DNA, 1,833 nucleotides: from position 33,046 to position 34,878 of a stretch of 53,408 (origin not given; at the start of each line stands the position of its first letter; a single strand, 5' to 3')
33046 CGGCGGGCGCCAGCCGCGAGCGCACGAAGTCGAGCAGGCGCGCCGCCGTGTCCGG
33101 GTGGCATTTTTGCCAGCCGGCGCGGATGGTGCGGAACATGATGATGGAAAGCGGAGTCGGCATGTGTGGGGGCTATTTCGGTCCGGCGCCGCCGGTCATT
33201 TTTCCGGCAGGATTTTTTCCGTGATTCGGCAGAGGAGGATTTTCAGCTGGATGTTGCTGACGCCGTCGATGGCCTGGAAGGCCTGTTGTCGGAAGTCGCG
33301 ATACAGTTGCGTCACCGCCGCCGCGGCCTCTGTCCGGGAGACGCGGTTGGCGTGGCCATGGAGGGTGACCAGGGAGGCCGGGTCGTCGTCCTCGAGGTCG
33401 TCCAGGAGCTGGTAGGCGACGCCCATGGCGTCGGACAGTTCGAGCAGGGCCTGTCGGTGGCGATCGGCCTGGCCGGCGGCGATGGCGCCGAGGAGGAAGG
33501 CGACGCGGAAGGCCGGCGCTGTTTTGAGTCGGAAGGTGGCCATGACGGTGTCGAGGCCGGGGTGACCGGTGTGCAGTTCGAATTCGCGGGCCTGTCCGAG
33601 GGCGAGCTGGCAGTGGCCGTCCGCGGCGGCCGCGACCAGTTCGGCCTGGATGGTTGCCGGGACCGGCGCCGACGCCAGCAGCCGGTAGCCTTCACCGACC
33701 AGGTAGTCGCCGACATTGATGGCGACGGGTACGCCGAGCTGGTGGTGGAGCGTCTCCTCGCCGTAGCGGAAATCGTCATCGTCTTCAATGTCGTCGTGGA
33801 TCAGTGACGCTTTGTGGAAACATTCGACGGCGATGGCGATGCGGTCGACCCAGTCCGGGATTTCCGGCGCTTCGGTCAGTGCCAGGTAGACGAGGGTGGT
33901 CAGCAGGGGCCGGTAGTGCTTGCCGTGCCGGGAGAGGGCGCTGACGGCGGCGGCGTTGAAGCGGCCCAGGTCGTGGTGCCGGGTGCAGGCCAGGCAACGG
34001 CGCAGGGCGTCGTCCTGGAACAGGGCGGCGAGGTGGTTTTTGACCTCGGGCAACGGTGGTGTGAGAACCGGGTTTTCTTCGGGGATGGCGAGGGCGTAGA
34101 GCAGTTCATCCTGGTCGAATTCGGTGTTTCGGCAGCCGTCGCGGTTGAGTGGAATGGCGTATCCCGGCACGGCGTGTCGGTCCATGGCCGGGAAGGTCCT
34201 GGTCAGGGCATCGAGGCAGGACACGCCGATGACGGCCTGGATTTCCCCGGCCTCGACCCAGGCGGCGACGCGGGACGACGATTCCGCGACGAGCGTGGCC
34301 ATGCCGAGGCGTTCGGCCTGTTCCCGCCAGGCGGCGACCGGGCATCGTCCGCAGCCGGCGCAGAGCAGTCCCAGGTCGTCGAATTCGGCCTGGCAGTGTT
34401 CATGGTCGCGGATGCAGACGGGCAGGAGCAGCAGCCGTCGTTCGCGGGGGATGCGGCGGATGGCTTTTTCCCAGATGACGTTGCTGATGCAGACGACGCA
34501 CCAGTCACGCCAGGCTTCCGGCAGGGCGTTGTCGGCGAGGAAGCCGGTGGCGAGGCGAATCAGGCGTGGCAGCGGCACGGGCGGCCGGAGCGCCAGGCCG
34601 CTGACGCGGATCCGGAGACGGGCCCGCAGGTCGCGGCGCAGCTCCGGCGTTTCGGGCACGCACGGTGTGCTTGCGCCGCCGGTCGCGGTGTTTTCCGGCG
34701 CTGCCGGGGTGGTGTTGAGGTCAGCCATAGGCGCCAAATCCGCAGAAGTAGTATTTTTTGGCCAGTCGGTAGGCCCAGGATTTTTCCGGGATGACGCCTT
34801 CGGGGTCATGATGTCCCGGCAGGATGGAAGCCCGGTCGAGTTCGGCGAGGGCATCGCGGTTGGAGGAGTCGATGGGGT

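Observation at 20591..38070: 17.5-kb, 14-gene co-directional cluster fusing a terpenoid-cyclase module, an NADH-to-periplasm electron conduit and four envelope beta-propeller proteins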

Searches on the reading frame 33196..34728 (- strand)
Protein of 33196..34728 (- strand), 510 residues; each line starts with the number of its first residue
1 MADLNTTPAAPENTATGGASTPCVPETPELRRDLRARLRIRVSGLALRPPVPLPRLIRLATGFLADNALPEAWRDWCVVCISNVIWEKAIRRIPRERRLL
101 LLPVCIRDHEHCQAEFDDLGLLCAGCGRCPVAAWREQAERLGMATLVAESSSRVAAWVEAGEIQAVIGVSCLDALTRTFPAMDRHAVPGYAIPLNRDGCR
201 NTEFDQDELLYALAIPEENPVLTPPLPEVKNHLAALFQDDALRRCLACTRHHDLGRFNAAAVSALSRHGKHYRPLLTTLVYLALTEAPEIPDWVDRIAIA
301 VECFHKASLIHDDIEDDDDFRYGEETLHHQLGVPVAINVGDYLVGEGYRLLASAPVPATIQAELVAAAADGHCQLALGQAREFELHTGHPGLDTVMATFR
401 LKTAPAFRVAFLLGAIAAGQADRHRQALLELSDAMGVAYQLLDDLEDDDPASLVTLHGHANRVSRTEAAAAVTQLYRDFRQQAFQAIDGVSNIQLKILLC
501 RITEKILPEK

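Call 7: search_protein_families(library=pfam, proteins=[window:33196-34728:-], max_evalue=0.01)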
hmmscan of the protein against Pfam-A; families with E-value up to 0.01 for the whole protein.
window:33196-34728:- (510 aa): 2 families
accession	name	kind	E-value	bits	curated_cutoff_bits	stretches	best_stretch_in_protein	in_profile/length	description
PF00348.22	polyprenyl_synt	-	4.7e-36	124.7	27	1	260-447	7-190/251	Polyprenyl synthetase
PF01976.22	DUF116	-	6.2e-29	100.9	25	1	75-211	18-153/155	Protein of unknown function DUF116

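Call 9: search_protein_families(library=ncbifam, proteins=[window:33196-34728:-], max_evalue=0.001)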
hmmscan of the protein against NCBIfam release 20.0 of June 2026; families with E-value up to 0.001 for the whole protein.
window:33196-34728:- (510 aa): 16 families
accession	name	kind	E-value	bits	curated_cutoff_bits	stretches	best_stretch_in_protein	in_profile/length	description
NF041169.1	f2_encap_cargo4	exception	1.6e-27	96.7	450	1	241-445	22-222/334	family 2 encapsulin nanocompartment cargo protein polyprenyl transferase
NF045485.1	FPPsyn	subfamily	1.3e-23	83.5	275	1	258-447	26-219/288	farnesyl diphosphate synthase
NF040698.1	IdsA_Meth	equivalog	9.7e-21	74.3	468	1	260-446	33-220/328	short chain isoprenyl diphosphate synthase IdsA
NF007877.0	PRK10581.1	equivalog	2.8e-20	72.7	321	1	240-447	16-227/299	(2E,6E)-farnesyl diphosphate synthase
TIGR02748.1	GerC3_HepT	equivalog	1.2e-19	70.6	456.55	1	253-447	27-214/319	heptaprenyl diphosphate synthase component II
NF041003.1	GGPP_syn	equivalog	1.8e-19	70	500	1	258-445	29-216/326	geranylgeranyl diphosphate synthase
TIGR02749.1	prenyl_cyano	equivalog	3.5e-17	62.4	383.2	1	257-447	32-218/322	solanesyl diphosphate synthase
NF042417.1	NPPPS_Mycobact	equivalog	2.2e-16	59.8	600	1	266-449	53-229/335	nonaprenyl/(2E,6E)-farnesyl/geranylgeranyl diphosphat synthase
NF045549.1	GGPPsyn_IdsB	equivalog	3.6e-16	59.2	475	1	242-445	38-238/346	geranylgeranyl diphosphate synthase IdsB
NF045685.1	GGPPSynCrtE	equivalog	1e-15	57.6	460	1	265-447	38-224/293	geranylgeranyl diphosphate synthase CrtE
NF008140.0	PRK10888.1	equivalog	4.9e-14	52.4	412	1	263-448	38-216/323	octaprenyl diphosphate synthase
NF045628.1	HxpDPsynlarge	equivalog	6.3e-14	51.7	500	1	253-447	19-206/311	hexaprenyl-diphosphate synthase large subunit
NF040936.1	hexpp_archaea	equivalog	2.3e-13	50.1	400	1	266-482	38-242/275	hexaprenyl pyrophosphate synthase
NF040789.2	gerfarn_diphsyn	equivalog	9.9e-13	48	560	1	296-447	86-238/345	geranylfarnesyl diphosphate synthase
NF040627.1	GFPS_Meth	equivalog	9.3e-11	41.7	600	1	297-445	65-207/285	geranylfarnesyl diphosphate synthase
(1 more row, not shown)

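Call 11: find_homologous_proteins(query=window:33196-34728:-)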
Query window:33196-34728:- (510 aa): 6503 proteins with E <= 0.001 among 8000 candidates; the best 120 are listed.
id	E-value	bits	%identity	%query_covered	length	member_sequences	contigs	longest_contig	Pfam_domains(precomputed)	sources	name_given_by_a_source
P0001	0.0e+0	1155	100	100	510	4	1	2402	PF01976.24,PF00348.23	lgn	-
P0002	8.0e-262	887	76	100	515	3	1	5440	PF01976.24,PF00348.23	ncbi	-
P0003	3.1e-239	813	71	100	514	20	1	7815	PF01976.24,PF00348.23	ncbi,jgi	-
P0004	1.8e-168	579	54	99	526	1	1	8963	PF01976.24,PF00348.23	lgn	-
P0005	2.2e-161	556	54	95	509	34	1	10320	PF01976.24,PF00348.23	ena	-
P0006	5.8e-158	545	52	97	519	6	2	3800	PF01976.24,PF00348.23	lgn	-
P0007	7.7e-157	541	51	97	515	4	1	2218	PF01976.24,PF00348.23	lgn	-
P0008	1.7e-156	540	51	97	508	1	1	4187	PF01976.24,PF00348.23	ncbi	-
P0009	3.1e-155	536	51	97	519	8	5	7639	PF01976.24,PF00348.23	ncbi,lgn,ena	-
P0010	6.3e-154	531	50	99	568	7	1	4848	PF01976.24,PF00348.23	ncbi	-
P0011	3.6e-152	526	51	97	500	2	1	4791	PF01976.24,PF00348.23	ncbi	-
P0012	2.7e-141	490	51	86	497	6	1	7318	PF01976.24,PF00348.23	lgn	-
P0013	1.1e-139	484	48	95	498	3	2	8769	PF01976.24,PF00348.23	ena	-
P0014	1.3e-139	484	48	95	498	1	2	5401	PF01976.24,PF00348.23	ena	-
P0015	5.2e-139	482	47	95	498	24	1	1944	PF01976.24,PF00348.23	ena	-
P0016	2.4e-138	480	48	95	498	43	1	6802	PF01976.24,PF00348.23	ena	-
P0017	2.0e-137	477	48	95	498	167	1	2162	PF01976.24,PF00348.23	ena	-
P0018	3.0e-137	476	47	95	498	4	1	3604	PF01976.24,PF00348.23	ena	-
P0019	1.2e-136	474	48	87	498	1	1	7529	PF01976.24,PF00348.23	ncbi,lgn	ncbi:MAG: polyprenyl synthetase family protein [Phycisphaeraceae bacterium JB051]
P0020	9.4e-136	471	47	95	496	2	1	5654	PF01976.24,PF00348.23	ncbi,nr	ncbi:MAG: polyprenyl synthetase family protein [Victivallales bacterium]|nr:polyprenyl synthetase fa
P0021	1.6e-135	471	48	95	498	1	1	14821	PF01976.24,PF00348.23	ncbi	-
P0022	3.0e-135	470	46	95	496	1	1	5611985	PF01976.24,PF00348.23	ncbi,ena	-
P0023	4.6e-135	469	47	95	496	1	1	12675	PF01976.24,PF00348.23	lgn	-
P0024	2.0e-134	467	47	97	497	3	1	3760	PF01976.24,PF00348.23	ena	-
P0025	2.9e-134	466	47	96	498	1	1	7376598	PF01976.24,PF00348.23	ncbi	-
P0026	2.3e-133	464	46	95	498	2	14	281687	PF01976.24,PF00348.23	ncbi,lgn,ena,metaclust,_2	metaclust:\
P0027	2.7e-133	463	46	96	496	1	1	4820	PF01976.24,PF00348.23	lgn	-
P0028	3.7e-132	460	45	95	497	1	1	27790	PF01976.24,PF00348.23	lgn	-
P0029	8.5e-132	458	45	97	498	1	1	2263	PF01976.24,PF00348.23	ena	-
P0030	9.0e-132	458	46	95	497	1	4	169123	PF01976.24,PF00348.23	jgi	jgi:geranylgeranyl pyrophosphate synthase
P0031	1.8e-131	457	46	96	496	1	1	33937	PF01976.24,PF00348.23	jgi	jgi:hypothetical protein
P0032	2.7e-131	457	44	96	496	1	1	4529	PF01976.24,PF00348.23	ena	-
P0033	3.9e-131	456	45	97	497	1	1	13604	PF01976.24,PF00348.23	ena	-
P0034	5.7e-130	452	45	96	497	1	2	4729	PF01976.24,PF00348.23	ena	-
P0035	6.1e-130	452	46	96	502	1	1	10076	PF01976.24,PF00348.23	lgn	-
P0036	1.2e-129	451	47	97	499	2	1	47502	PF01976.24,PF00348.23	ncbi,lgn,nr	ncbi:MAG: polyprenyl synthetase family protein [Planctomycetia bacterium]|nr:polyprenyl synthetase f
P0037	2.4e-129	450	46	95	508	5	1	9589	PF01976.24,PF00348.23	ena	-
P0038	3.8e-129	450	48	86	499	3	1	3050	PF01976.24,PF00348.23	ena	-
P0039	1.1e-128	448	47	95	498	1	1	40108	PF01976.24,PF00348.23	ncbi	-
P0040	1.5e-128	448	45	95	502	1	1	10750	PF01976.24,PF00348.23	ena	-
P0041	3.4e-128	446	45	93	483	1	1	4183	PF01976.24,PF00348.23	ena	-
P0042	2.1e-127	444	46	92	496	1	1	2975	PF01976.24,PF00348.23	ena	-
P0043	2.3e-126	440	46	95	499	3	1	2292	PF01976.24,PF00348.23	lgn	-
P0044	2.6e-126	440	47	95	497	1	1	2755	PF01976.24,PF00348.23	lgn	-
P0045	4.7e-126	439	47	96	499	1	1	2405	PF01976.24,PF00348.23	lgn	-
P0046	1.3e-125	438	45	95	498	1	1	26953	PF01976.24,PF00348.23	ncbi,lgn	-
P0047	1.5e-125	438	45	93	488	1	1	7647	PF01976.24,PF00348.23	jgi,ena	-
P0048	2.1e-125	437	46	95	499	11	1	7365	PF01976.24,PF00348.23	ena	-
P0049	3.5e-125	437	44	97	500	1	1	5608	PF01976.24,PF00348.23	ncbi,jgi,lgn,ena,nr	ncbi:MAG: polyprenyl synthetase family protein [Phycisphaerales bacterium]|nr:polyprenyl synthetase 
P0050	9.5e-125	435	44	96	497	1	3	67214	PF01976.24,PF00348.23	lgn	-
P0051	1.9e-124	434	44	95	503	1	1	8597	PF01976.24,PF00348.23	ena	-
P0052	1.1e-123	432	44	97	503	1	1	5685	PF01976.24,PF00348.23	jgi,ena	-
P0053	9.1e-123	429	45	95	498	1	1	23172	PF01976.24,PF00348.23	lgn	-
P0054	1.2e-121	425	46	95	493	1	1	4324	PF01976.24,PF00348.23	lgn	-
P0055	1.2e-121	425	44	95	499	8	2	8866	PF01976.24,PF00348.23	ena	-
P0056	1.4e-121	425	48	85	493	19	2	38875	PF01976.24,PF00348.23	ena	-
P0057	2.4e-121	424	44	96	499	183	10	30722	PF01976.24,PF00348.23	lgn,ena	-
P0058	2.9e-121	424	45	95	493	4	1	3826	PF01976.24,PF00348.23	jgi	-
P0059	2.3e-120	421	46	95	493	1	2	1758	PF01976.24,PF00348.23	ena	-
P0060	2.3e-120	421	47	85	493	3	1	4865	PF01976.24,PF00348.23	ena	-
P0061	3.2e-120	420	45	95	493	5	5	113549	PF01976.24,PF00348.23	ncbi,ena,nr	ncbi:MAG: polyprenyl synthetase family protein [Lentisphaeria bacterium]|nr:polyprenyl synthetase fa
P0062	3.4e-120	420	45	95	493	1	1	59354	PF01976.24,PF00348.23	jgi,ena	-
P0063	3.9e-120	420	47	85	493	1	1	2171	PF01976.24,PF00348.23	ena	-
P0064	5.8e-120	419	45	95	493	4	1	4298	PF01976.24,PF00348.23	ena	-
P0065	6.1e-120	419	46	95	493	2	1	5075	PF01976.24,PF00348.23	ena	-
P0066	6.1e-120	419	46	95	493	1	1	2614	PF01976.24,PF00348.23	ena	-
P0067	6.8e-120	419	45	95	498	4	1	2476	PF01976.24,PF00348.23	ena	-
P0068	8.2e-120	419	44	95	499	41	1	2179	PF01976.24,PF00348.23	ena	-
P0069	1.4e-119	418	45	95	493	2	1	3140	PF01976.24,PF00348.23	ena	-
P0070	3.4e-119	417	47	86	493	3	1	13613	PF01976.24,PF00348.23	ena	-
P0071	4.0e-119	417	46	95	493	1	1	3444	PF01976.24,PF00348.23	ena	-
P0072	6.8e-119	416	45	95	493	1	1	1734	PF01976.24,PF00348.23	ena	-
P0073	7.1e-119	416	45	95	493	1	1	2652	PF01976.24,PF00348.23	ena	-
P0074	9.5e-119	415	45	95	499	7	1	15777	PF01976.24,PF00348.23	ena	-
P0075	1.2e-118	415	45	95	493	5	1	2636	PF01976.24,PF00348.23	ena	-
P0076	1.8e-118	414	44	95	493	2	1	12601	PF01976.24,PF00348.23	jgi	-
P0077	3.6e-118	413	45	95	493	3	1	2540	PF01976.24,PF00348.23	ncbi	-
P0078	5.8e-118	413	46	95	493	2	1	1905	PF01976.24,PF00348.23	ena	-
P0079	5.9e-118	413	43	95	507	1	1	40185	PF01976.24,PF00348.23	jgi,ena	-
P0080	7.0e-118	412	45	95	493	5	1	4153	PF01976.24,PF00348.23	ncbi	-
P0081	1.2e-117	412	45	95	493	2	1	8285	PF01976.24,PF00348.23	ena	-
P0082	1.4e-117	411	45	95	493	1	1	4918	PF01976.24,PF00348.23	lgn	-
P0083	1.5e-117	411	47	85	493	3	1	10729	PF01976.24,PF00348.23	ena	-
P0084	1.9e-117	411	44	95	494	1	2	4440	PF01976.24,PF00348.23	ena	-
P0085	2.7e-117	411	44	95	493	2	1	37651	PF01976.24,PF00348.23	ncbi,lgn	-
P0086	3.2e-117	410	44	95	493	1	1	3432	PF01976.24,PF00348.23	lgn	-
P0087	3.3e-117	410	44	95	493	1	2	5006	PF01976.24,PF00348.23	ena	-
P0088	3.9e-117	410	45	95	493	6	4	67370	PF01976.24,PF00348.23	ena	-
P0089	3.9e-117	410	45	95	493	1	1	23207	PF01976.24,PF00348.23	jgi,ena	-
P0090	4.8e-117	410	45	95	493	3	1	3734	PF01976.24,PF00348.23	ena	-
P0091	5.8e-117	409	44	95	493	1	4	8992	PF01976.24,PF00348.23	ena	-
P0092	5.9e-117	409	45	95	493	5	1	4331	PF01976.24,PF00348.23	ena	-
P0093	6.6e-117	409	47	85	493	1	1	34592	PF01976.24,PF00348.23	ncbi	-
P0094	6.8e-117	409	44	95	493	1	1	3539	PF01976.24,PF00348.23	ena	-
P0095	8.2e-117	409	44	95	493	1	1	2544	PF01976.24,PF00348.23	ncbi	-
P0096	1.4e-116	408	45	95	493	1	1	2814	PF01976.24,PF00348.23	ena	-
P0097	1.5e-116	408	44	95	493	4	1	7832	PF01976.24,PF00348.23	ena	-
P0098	2.0e-116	408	44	95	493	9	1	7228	PF01976.24,PF00348.23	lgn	-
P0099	2.0e-116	408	47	85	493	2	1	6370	PF01976.24,PF00348.23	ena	-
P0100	2.3e-116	407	44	95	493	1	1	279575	PF01976.24,PF00348.23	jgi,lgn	jgi:hypothetical protein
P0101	2.3e-116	407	46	86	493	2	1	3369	PF01976.24,PF00348.23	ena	-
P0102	2.8e-116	407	44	95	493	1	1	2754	PF01976.24,PF00348.23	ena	-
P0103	5.5e-116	406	45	95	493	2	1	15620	PF01976.24,PF00348.23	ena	-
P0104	6.2e-116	406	42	90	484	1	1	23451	PF01976.24,PF00348.23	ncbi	-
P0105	8.2e-116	406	44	95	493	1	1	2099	PF01976.24,PF00348.23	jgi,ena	-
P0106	1.8e-115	404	45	95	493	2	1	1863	PF01976.24,PF00348.23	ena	-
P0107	2.8e-115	404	44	95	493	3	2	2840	PF01976.24,PF00348.23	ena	-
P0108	3.0e-115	404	46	95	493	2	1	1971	PF01976.24,PF00348.23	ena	-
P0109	3.4e-115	404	44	95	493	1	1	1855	PF01976.24,PF00348.23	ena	-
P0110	3.5e-115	404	45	95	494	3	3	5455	PF01976.24,PF00348.23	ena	-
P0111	8.2e-115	402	44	95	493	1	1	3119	PF01976.24,PF00348.23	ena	-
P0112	1.0e-114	402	44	95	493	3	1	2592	PF01976.24,PF00348.23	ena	-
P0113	1.1e-114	402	44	95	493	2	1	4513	PF01976.24,PF00348.23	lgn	-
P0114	1.3e-114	402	44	95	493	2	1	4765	PF01976.24,PF00348.23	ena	-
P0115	1.3e-114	402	44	95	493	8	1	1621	PF01976.24,PF00348.23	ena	-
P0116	1.4e-114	402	44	95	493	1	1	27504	PF01976.24,PF00348.23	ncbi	-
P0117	1.8e-114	401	43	95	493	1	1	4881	PF01976.24,PF00348.23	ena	-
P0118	3.1e-114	400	44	95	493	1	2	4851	PF01976.24,PF00348.23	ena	-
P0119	4.0e-114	400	43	95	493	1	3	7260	PF01976.24,PF00348.23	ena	-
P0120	4.7e-114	400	44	95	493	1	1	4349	PF01976.24,PF00348.23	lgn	-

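Call 12: find_encoding_contigs(protein=P0022, flank=10000, max_places=2)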
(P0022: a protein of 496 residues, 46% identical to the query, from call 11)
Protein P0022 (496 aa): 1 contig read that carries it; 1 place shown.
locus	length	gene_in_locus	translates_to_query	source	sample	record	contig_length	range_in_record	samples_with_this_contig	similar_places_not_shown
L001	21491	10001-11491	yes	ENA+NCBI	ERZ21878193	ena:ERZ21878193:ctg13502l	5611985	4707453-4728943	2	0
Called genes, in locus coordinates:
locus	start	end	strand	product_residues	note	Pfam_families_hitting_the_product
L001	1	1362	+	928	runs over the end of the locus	-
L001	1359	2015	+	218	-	PF13709:DUF4159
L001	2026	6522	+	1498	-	PF03190:Thioredox_DsbH (weak), PF00085:Thioredoxin (faint), PF13098:Thioredoxin_2, PF13899:Thioredoxin_7 (weak), PF02985:HEAT (faint), PF13646:HEAT_2 (weak)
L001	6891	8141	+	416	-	PF13570:Beta-prop_ACSF4 (faint), PF01011:PQQ (faint), PF13360:PQQ_2, PF25293:Beta-prop_EMC1_N (weak)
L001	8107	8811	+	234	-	PF12838:Fer4_7 (faint), PF13187:Fer4_9 (faint), PF12797:Fer4_2 (faint), PF12837:Fer4_6 (faint)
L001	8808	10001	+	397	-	PF04055:Radical_SAM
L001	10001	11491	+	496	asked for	PF01976:DUF116, PF00348:polyprenyl_synt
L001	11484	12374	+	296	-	-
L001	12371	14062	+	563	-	PF00432:Prenyltrans (faint), PF13249:SQHop_cyclase_N (weak), PF13243:SQHop_cyclase_C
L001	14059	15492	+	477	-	PF01011:PQQ (faint), PF13360:PQQ_2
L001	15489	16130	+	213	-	-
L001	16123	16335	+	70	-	-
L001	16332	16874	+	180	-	PF12838:Fer4_7 (faint), PF13187:Fer4_9 (faint), PF00037:Fer4 (faint), PF13237:Fer4_10 (faint), PF14697:Fer4_21 (faint), PF12797:Fer4_2 (faint), PF12837:Fer4_6 (faint)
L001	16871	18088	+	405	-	PF00037:Fer4 (faint), PF12801:Fer4_5, PF12838:Fer4_7 (faint), PF13237:Fer4_10 (faint), PF25160:LdpA_Fe-S-bd (faint), PF12801:Fer4_5 (weak)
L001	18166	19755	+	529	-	PF13360:PQQ_2, PF13570:Beta-prop_ACSF4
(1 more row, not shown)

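Call 13: find_encoding_contigs(protein=P0025, flank=10000, max_places=2)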
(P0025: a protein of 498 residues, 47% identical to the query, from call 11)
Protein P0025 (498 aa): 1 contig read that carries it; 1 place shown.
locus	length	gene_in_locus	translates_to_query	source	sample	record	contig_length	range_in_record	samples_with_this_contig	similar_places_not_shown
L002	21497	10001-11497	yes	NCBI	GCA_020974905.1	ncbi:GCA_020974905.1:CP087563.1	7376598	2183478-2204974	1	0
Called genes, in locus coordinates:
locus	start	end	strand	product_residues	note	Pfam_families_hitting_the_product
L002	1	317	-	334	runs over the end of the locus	PF02126:PTE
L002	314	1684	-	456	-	PF00890:FAD_binding_2 (weak), PF01134:GIDA (weak), PF01266:DAO (weak), PF12831:FAD_oxidored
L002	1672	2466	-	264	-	PF13580:SIS_2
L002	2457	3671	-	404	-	PF01208:URO-D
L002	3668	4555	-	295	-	PF00480:ROK, PF01869:BcrAD_BadFG (faint)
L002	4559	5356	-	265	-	PF00106:adh_short, PF08659:KR, PF13561:adh_short_C2, PF23441:SDR (weak)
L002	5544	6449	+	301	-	PF00392:GntR (weak), PF13407:Peripla_BP_4, PF13377:Peripla_BP_3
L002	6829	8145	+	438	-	PF13570:Beta-prop_ACSF4 (faint), PF01011:PQQ (faint), PF07774:EMC1_C (faint), PF13360:PQQ_2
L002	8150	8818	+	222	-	PF12838:Fer4_7 (faint), PF12797:Fer4_2 (weak), PF12837:Fer4_6 (weak), PF14697:Fer4_21 (weak)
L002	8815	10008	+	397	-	PF04055:Radical_SAM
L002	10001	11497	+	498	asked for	PF01976:DUF116, PF00348:polyprenyl_synt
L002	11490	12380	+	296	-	-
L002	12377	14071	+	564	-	PF13249:SQHop_cyclase_N (faint), PF00432:Prenyltrans (faint), PF07678:TED_complement (faint), PF13243:SQHop_cyclase_C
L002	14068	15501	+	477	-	PF13360:PQQ_2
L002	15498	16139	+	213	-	-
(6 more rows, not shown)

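Call 15: find_encoding_contigs(protein=P0061, flank=10000, max_places=2)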
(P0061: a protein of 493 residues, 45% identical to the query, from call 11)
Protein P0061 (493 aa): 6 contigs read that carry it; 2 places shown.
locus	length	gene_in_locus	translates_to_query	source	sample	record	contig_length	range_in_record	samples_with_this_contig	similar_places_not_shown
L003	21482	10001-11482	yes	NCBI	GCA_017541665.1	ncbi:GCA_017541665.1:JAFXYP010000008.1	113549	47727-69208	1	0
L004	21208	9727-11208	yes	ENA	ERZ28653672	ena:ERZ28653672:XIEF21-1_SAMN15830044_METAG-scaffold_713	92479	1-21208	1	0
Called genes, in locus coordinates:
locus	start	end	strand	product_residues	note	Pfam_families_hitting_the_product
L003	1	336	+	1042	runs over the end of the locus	PF02837:Glyco_hydro_2_N, PF22666:Glyco_hydro_2_N2, PF00703:Glyco_hydro_2, PF02836:Glyco_hydro_2_C, PF16353:LacZ_4, PF02929:Bgal_small_N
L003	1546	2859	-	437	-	PF09594:GT87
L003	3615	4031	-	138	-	-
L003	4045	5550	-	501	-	PF13676:TIR_2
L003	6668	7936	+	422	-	PF13360:PQQ_2, PF13570:Beta-prop_ACSF4 (weak), PF25293:Beta-prop_EMC1_N (faint)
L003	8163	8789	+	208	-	PF12838:Fer4_7 (faint), PF12797:Fer4_2 (faint), PF12837:Fer4_6 (weak), PF13237:Fer4_10 (weak)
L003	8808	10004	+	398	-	PF04055:Radical_SAM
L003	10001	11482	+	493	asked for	PF01976:DUF116, PF00348:polyprenyl_synt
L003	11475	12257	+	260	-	-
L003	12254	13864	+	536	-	PF00432:Prenyltrans (faint), PF13249:SQHop_cyclase_N (weak), PF13243:SQHop_cyclase_C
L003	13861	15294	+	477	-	PF01011:PQQ (faint), PF13360:PQQ_2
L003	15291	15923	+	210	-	-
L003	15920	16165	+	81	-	-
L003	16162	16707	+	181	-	PF13187:Fer4_9 (faint), PF13237:Fer4_10 (faint), PF00037:Fer4 (faint), PF12797:Fer4_2 (faint), PF14697:Fer4_21 (faint), PF12838:Fer4_7 (weak), PF12837:Fer4_6 (weak)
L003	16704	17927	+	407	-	PF00037:Fer4 (faint), PF12801:Fer4_5, PF12838:Fer4_7 (faint), PF13187:Fer4_9 (faint), PF12801:Fer4_5 (weak)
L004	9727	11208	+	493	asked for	PF01976:DUF116, PF00348:polyprenyl_synt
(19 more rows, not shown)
